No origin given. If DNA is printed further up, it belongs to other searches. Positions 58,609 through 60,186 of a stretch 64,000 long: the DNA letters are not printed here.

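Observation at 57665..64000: Dedicated type-II-FAS-like operon ending in a PlsC-type acyltransferase, with no reductases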

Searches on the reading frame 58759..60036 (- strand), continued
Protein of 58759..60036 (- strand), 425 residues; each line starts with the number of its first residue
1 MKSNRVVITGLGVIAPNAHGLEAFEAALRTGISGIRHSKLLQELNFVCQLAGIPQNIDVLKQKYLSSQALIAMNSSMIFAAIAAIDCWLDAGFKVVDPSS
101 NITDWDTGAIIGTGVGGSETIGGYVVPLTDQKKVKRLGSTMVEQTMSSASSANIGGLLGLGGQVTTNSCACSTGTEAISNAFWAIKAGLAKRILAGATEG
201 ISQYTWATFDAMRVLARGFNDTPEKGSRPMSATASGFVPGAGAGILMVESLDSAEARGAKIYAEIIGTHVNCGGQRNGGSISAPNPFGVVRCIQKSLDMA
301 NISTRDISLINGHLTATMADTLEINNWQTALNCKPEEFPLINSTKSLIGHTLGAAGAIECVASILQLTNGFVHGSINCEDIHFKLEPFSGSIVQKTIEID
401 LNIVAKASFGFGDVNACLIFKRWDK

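Call 27: search_solved_structures(query=window:58759-60036:-, max_evalue=1e-30)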
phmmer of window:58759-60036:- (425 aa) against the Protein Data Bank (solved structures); distinct sequences matched with E-value up to 1e-30: 67 (the best 60 are shown).
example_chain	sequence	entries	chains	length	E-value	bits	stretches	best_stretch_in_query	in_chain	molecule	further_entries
3u0f_A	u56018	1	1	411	9.8e-58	199.3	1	4-423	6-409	Beta-ketoacyl synthase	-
3lrf_A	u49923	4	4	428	1.1e-57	199.1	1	4-423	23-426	Beta-ketoacyl synthase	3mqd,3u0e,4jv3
1j3n_A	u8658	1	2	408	2.4e-53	184.9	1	4-422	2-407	3-oxoacyl-(acyl-carrier protein) synthase II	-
4xox_A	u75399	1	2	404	1.7e-52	182.1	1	4-423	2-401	3-oxoacyl-ACP synthase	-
3e60_A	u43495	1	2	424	1.9e-52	181.9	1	4-424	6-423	3-oxoacyl-[acyl-carrier-protein ] synthase II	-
7pps_A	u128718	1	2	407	4e-52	180.9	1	4-424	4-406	3-oxoacyl-[acyl-carrier-protein] synthase 1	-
3kzu_A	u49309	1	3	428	5.4e-51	177.1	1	4-423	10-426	3-oxoacyl-(Acyl-carrier-protein) synthase ii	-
9mlw_A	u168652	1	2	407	6.8e-50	173.5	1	3-422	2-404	3-oxoacyl-[acyl-carrier-protein] synthase 1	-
1dd8_A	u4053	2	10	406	8.3e-50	173.2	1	4-422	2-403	BETA-KETOACYL [ACYL CARRIER PROTEIN] SYNTHASE I | KETOACYL SYNTHASE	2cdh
7f27_A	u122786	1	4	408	8.8e-50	173.1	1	4-422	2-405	3-oxoacyl-(Acyl-carrier-protein) synthase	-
7sz9_A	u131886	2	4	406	2.1e-49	171.9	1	3-422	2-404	3-oxoacyl-[acyl-carrier-protein] synthase 1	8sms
5kof_B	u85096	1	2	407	3e-49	171.4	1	4-422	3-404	3-oxoacyl-[acyl-carrier-protein] synthase 1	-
3oyt_A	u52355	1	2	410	3e-49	171.4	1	4-425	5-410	3-oxoacyl-[acyl-carrier-protein] synthase I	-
1fj4_A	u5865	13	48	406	3e-49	171.4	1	4-422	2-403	BETA-KETOACYL-[ACYL CARRIER PROTEIN] SYNTHASE I | BETA-KETOACYL ACYL CARRIER PROTEIN SYNTHASE I | 3-oxoacyl-[acyl-carrier-protein] synthase I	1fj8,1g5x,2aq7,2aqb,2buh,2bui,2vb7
5sxo_A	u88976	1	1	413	3.1e-49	171.3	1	2-423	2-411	3-oxoacyl-[acyl-carrier-protein] synthase 2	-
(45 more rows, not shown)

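Call 31: find_encoding_contigs(protein=P0099, flank=8000, max_places=2)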
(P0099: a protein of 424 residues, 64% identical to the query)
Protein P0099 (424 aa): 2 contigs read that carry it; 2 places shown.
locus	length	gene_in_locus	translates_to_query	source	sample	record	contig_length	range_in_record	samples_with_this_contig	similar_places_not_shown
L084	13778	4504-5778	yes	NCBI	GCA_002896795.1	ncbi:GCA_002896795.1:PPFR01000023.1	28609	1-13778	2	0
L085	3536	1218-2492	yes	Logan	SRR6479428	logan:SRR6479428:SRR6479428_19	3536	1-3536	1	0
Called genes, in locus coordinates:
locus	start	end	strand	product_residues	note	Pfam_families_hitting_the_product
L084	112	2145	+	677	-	PF19310:TOP_N, PF01432:Peptidase_M3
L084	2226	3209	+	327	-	PF08545:ACP_syn_III, PF08541:ACP_syn_III_C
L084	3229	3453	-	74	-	-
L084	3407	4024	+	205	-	PF07977:FabA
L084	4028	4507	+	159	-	PF07977:FabA, PF22818:ApeI-like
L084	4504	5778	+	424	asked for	PF00109:ketoacyl-synt, PF02801:Ketoacyl-synt_C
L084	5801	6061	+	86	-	-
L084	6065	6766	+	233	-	PF01648:ACPS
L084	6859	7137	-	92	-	-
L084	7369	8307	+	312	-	PF00106:adh_short (weak), PF08659:KR (weak), PF12241:Enoyl_reductase, PF00106:adh_short, PF13561:adh_short_C2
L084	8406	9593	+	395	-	PF00368:HMG-CoA_red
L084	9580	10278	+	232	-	PF01553:Acyltransferase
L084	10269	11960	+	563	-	PF01565:FAD_binding_4, PF02913:FAD-oxidase_C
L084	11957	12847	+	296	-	PF01553:Acyltransferase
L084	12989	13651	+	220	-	PF06026:Rib_5-P_isom_A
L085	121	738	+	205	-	PF07977:FabA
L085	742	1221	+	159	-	PF07977:FabA, PF22818:ApeI-like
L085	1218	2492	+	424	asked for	PF00109:ketoacyl-synt, PF02801:Ketoacyl-synt_C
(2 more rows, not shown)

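Call 52: search_protein_families(library=ncbifam, proteins=[L013:7003-7944:+, L084:7369-8307:+, L005:6447-7247:+, L005:8829-9560:+, L034:6028-7224:+, L084:9580-10278:+, L084:10269-11960:+, L084:11957-12847:+], max_evalue=0.00001)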
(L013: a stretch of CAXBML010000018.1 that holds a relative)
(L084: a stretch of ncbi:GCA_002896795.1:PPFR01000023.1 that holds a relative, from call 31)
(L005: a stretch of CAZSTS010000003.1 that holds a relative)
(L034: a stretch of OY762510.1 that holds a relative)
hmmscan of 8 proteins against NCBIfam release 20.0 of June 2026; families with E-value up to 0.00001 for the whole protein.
L013:7003-7944:+ (313 aa): 181 families (the best 25 are shown)
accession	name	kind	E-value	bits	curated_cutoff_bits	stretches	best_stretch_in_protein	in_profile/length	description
NF005975.0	PRK08063.1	equivalog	2.8e-36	125.1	328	2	164-309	101-246/250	enoyl-[acyl-carrier-protein] reductase FabL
NF005559.1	PRK07231.1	subfamily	2.3e-27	96.1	215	1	171-309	107-247/249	glucose 1-dehydrogenase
NF006267.0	PRK08416.1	equivalog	9.9e-27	94.2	369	1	197-309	145-257/260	enoyl-ACP reductase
NF009466.0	PRK12826.1-2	subfamily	1.1e-24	87.2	222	1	196-310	133-245/248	3-oxoacyl-ACP reductase FabG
NF004791.0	PRK06138.1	equivalog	3.1e-23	82.4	312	1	195-311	131-251/252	SDR family oxidoreductase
TIGR01830.1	3oxo_ACP_reduc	equivalog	7.3e-23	81.5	297.75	1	166-308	97-237/239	3-oxoacyl-[acyl-carrier-protein] reductase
NF053701.1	CsHdxCHCADhChcB2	equivalog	7.3e-23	81.4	350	1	185-308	120-241/245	cis-4-hydroxycyclohexanecarboxylate dehydrogenase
NF005449.0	PRK07041.1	equivalog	1.2e-21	77.7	257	1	216-311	146-239/240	SDR family oxidoreductase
NF005752.0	PRK07576.1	subfamily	1.3e-21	77.1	321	1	191-312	131-253/271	SDR family oxidoreductase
NF005067.0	PRK06484.1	equivalog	3.3e-21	75.4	713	1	184-309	387-511/524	short chain dehydrogenase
NF004778.0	PRK06124.1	equivalog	8.3e-21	74.5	303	1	194-309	137-252/256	SDR family oxidoreductase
NF004818.0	PRK06172.1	equivalog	1.3e-20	73.8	336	1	171-309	113-250/253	SDR family oxidoreductase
NF005811.0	PRK07677.1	equivalog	2.9e-20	72.9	318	1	213-311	149-249/254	2,4-dienoyl-CoA reductase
NF005681.0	PRK07478.1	subfamily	3.2e-20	72.6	267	1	195-311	133-251/254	SDR family oxidoreductase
NF052558.1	MBtsdlDhBudC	equivalog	3.3e-20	72.7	270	1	213-310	145-242/250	meso-2,3-butanediol dehydrogenase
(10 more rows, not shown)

L084:7369-8307:+ (312 aa): 193 families (the best 25 are shown)
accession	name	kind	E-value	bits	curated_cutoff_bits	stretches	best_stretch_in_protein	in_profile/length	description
NF005975.0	PRK08063.1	equivalog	4.4e-34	117.9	328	2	193-307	132-246/250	enoyl-[acyl-carrier-protein] reductase FabL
NF005559.1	PRK07231.1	subfamily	1.1e-31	110.3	215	2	168-307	105-247/249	glucose 1-dehydrogenase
NF009466.0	PRK12826.1-2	subfamily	5.4e-27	94.8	222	1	181-308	120-245/248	3-oxoacyl-ACP reductase FabG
NF004778.0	PRK06124.1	equivalog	6.3e-27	94.6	303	1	192-307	137-252/256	SDR family oxidoreductase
NF005681.0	PRK07478.1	subfamily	1.3e-26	93.6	267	1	201-309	141-251/254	SDR family oxidoreductase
NF005449.0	PRK07041.1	equivalog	5.9e-26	91.8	257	2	214-309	146-239/240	SDR family oxidoreductase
NF006693.0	PRK09242.1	equivalog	1.4e-25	90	328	2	194-306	140-252/258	SDR family oxidoreductase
NF009468.0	PRK12826.1-4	equivalog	1.8e-25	90.1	318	1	193-307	134-247/256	SDR family oxidoreductase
NF004791.0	PRK06138.1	equivalog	2.3e-25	89.3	312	1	197-308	135-250/252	SDR family oxidoreductase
TIGR01830.1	3oxo_ACP_reduc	equivalog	2.9e-25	89.4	297.75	1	166-306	99-237/239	3-oxoacyl-[acyl-carrier-protein] reductase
NF005752.0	PRK07576.1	subfamily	5.6e-25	88.2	321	1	190-310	132-253/271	SDR family oxidoreductase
NF053701.1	CsHdxCHCADhChcB2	equivalog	9.3e-25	87.6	350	1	202-306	139-241/245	cis-4-hydroxycyclohexanecarboxylate dehydrogenase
NF005067.0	PRK06484.1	equivalog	2.9e-24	85.5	713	1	192-306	395-510/524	short chain dehydrogenase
NF047420.2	EF_P_mod_YmfI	equivalog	1.6e-23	83.7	238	1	163-306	93-234/236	elongation factor P 5-aminopentanone reductase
NF009464.0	PRK12824.1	subfamily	2.9e-23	82.8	269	1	165-307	102-242/245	3-oxoacyl-ACP reductase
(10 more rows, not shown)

L005:6447-7247:+ (266 aa): 188 families (the best 25 are shown)
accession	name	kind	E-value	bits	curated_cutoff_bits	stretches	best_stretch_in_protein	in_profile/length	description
NF005975.0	PRK08063.1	equivalog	8.6e-38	130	328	1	7-264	4-247/250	enoyl-[acyl-carrier-protein] reductase FabL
NF005559.1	PRK07231.1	subfamily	3e-33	115.4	215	1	7-263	4-247/249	glucose 1-dehydrogenase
NF005067.0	PRK06484.1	equivalog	1.5e-28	99.7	713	1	6-262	272-510/524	short chain dehydrogenase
NF006693.0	PRK09242.1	equivalog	9.3e-26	90.5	328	1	7-262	10-252/258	SDR family oxidoreductase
NF004791.0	PRK06138.1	equivalog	3.4e-25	88.8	312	1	9-263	7-249/252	SDR family oxidoreductase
NF009466.0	PRK12826.1-2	subfamily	1.9e-24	86.5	222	1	7-264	3-245/248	3-oxoacyl-ACP reductase FabG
NF005893.0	PRK07856.1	equivalog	3.5e-24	85.5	255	1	149-262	128-240/255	SDR family oxidoreductase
NF004778.0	PRK06124.1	equivalog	7.7e-24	84.5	303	1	7-263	11-252/256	SDR family oxidoreductase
NF005449.0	PRK07041.1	equivalog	2.5e-23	83.2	257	1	168-265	144-239/240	SDR family oxidoreductase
NF052558.1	MBtsdlDhBudC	equivalog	4.3e-23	82.2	270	1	7-263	3-241/250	meso-2,3-butanediol dehydrogenase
NF006267.0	PRK08416.1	equivalog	6.8e-23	81.6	369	1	152-264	146-258/260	enoyl-ACP reductase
NF009464.0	PRK12824.1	subfamily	2.3e-22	79.9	269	1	8-265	3-244/245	3-oxoacyl-ACP reductase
TIGR01830.1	3oxo_ACP_reduc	equivalog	3.5e-22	79.3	297.75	1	10-262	1-237/239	3-oxoacyl-[acyl-carrier-protein] reductase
NF047420.2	EF_P_mod_YmfI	equivalog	4.8e-22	78.8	238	1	9-262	1-234/236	elongation factor P 5-aminopentanone reductase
NF004818.0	PRK06172.1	equivalog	6.9e-22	78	336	1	152-263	138-250/253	SDR family oxidoreductase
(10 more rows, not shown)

L005:8829-9560:+ (243 aa): 231 families (the best 25 are shown)
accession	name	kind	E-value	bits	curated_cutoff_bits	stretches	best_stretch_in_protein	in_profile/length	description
TIGR01830.1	3oxo_ACP_reduc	equivalog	5.3e-71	239.1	297.75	1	9-241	1-239/239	3-oxoacyl-[acyl-carrier-protein] reductase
NF004198.0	PRK05653.1-3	equivalog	2e-63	214.2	296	1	3-241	4-247/248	3-oxoacyl-ACP reductase FabG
NF004197.0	PRK05653.1-1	equivalog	6.9e-63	212.6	332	1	3-241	4-247/249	3-oxoacyl-ACP reductase FabG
NF047420.2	EF_P_mod_YmfI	equivalog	4.6e-62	209.8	238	1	9-241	2-236/236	elongation factor P 5-aminopentanone reductase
NF004199.0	PRK05653.1-4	equivalog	1.6e-61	208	301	1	3-241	2-246/247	3-oxoacyl-ACP reductase FabG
NF009466.0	PRK12826.1-2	subfamily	1.8e-61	207.8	222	1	6-242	3-246/248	3-oxoacyl-ACP reductase FabG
NF009384.0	PRK12743.1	equivalog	1.4e-59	201.4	264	1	3-241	3-248/258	SDR family oxidoreductase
NF009546.0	PRK12935.1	equivalog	2.6e-58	197.5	418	1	1-241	1-246/247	acetoacetyl-CoA reductase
TIGR01829.1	AcAcCoA_reduct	subfamily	2.9e-57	194.1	302.1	1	7-241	1-241/242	acetoacetyl-CoA reductase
NF005559.1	PRK07231.1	subfamily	1.6e-56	191.6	215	1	4-241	2-248/249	glucose 1-dehydrogenase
NF053542.1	FlxB_rubin_SDR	equivalog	7.8e-56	189.5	340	1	7-240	1-239/239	flexirubin biosynthesis SDR family reductase FlxB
NF004200.0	PRK05653.1-5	equivalog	1.4e-55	188.5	273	1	7-240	3-241/242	3-oxoacyl-ACP reductase FabG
NF009464.0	PRK12824.1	subfamily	5.8e-54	183.3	269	1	6-241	2-243/245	3-oxoacyl-ACP reductase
NF005067.0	PRK06484.1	equivalog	6.9e-53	180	713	1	5-242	8-253/524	short chain dehydrogenase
NF009547.0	PRK12936.1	subfamily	4.8e-52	177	436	1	1-240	1-242/245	3-ketoacyl-(acyl-carrier-protein) reductase NodG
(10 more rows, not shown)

L034:6028-7224:+ (398 aa): 21 families
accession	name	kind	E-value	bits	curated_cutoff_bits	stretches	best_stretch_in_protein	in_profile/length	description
NF042972.1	AcrlCoAredClosAcrC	equivalog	1.9e-72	244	640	1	1-397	1-376/378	acryloyl-CoA reductase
NF058590.1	AcCoDHFadEBacil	equivalog_domain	1.4e-62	212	600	2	5-174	21-192/586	acyl-CoA dehydrogenase FadE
NF043006.1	CyhCrbnylCoADH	equivalog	2.9e-55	187.8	650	2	212-397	191-375/380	cyclohexane-1-carbonyl-CoA dehydrogenase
NF045552.1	GlutCoADH_Des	equivalog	1.3e-50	172.7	470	1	1-394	1-376/387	glutaryl-CoA dehydrogenase Acd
NF053553.1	prodigi_MBC_PigA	equivalog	3.3e-48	164.7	500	1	1-397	1-379/381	prodigiosin MBC biosynthesis dehydrogenase PigA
NF008997.0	PRK12341.1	equivalog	6.1e-47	160.5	537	1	1-397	1-376/382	acyl-CoA dehydrogenase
NF042439.1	SulpropCoADesulf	equivalog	6.4e-42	143.6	600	1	17-396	5-369/379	3-sulfinopropanoyl-CoA desulfinase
NF045652.1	ProlPCPDhRedW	equivalog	8e-42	143.4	650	2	8-169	4-166/376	L-prolyl-[peptidyl-carrier protein] dehydrogenase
TIGR03207.1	cyc_hxne_CoA_dh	equivalog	8.3e-41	139.9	575.35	1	5-396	1-370/372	cyclohexanecarboxyl-CoA dehydrogenase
NF002885.1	PRK03354.1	equivalog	1.1e-39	136.5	540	2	1-174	1-172/378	crotonobetainyl-CoA dehydrogenase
NF052270.1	Staph_DH_FadE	equivalog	1.5e-29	103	600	2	218-397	216-393/400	acyl-CoA dehydrogenase FadE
NF008594.0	PRK11561.1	equivalog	9.1e-16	57.3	545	1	121-388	181-430/540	isovaleryl-CoA dehydrogenase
TIGR03203.1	pimD_small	equivalog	1.5e-15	57.2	652.7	1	43-380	44-359/378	pimeloyl-CoA dehydrogenase small subunit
NF049984.1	Rv1679_FadE16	equivalog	7.8e-15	55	600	1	229-383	195-351/371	Rv1679 family acyl-CoA dehydrogenase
TIGR04022.1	sulfur_SfnB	equivalog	5.9e-14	51.7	430.9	1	16-170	13-164/391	SfnB family sulfur acquisition oxidoreductase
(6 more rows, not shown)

L084:9580-10278:+ (232 aa): 5 families
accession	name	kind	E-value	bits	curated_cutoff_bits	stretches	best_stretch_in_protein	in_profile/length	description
TIGR00530.1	AGP_acyltrn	subfamily_domain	8.6e-19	67.6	102.95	1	28-155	7-129/130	1-acylglycerol-3-phosphate O-acyltransferase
NF006386.0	PRK08633.1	equivalog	3.4e-15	54.9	1221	1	13-158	417-554/1147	acyl-[ACP]--phospholipid O-acyltransferase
NF005959.0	PRK08043.1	equivalog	6.3e-13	47.9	886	1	17-218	8-200/719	bifunctional acyl-ACP--phospholipid O-acyltransferase/long-chain-fatty-acid--ACP ligase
NF005291.0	PRK06814.1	equivalog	7.4e-12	44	1349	1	14-162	430-570/1140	acyl-[ACP]--phospholipid O-acyltransferase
NF011593.0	PRK15018.1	equivalog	1.1e-10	41.7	501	1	80-160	101-184/245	1-acylglycerol-3-phosphate O-acyltransferase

L084:10269-11960:+ (563 aa): 7 families
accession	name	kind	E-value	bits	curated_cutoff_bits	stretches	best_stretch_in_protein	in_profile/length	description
TIGR00387.1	glcD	equivalog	1.8e-45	155.5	567.9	1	105-320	1-214/413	glycolate oxidase subunit GlcD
NF008408.0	PRK11230.1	equivalog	5.5e-21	74.6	897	1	102-318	56-269/499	glycolate oxidase subunit GlcD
NF049975.1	2HglutDHaseYdiJ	equivalog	7.4e-19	67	1350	1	100-240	50-188/1018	D-2-hydroxyglutarate dehydrogenase YdiJ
NF008439.0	PRK11282.1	equivalog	7.7e-10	38.1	284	1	155-289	46-183/358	glycolate oxidase subunit GlcE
TIGR01678.1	FAD_lactone_ox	subfamily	2.5e-08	33.3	396.8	1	101-278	14-180/438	sugar 1,4-lactone oxidase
TIGR01679.1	bact_FAD_ox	subfamily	1.6e-07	30.6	292.25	1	101-278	11-174/419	FAD-linked oxidoreductase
NF053785.1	DcplphribOxDprE1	equivalog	1.2e-06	28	500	1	105-278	18-182/449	decaprenylphosphoryl-beta-D-ribose oxidase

L084:11957-12847:+ (296 aa): 3 families
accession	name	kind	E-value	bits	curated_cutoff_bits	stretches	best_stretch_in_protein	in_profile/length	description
NF010621.0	PRK14014.1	domain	1.3e-111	372.4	186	1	4-295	5-297/301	acetyltransferase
NF058536.1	LPAAT_acyl_YihG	equivalog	7.2e-100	334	260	1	10-291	6-289/290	1-acylglycerol-3-phosphate O-acyltransferase, YihG family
TIGR00530.1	AGP_acyltrn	subfamily_domain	3.6e-11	42.9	102.95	1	82-186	12-102/130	1-acylglycerol-3-phosphate O-acyltransferase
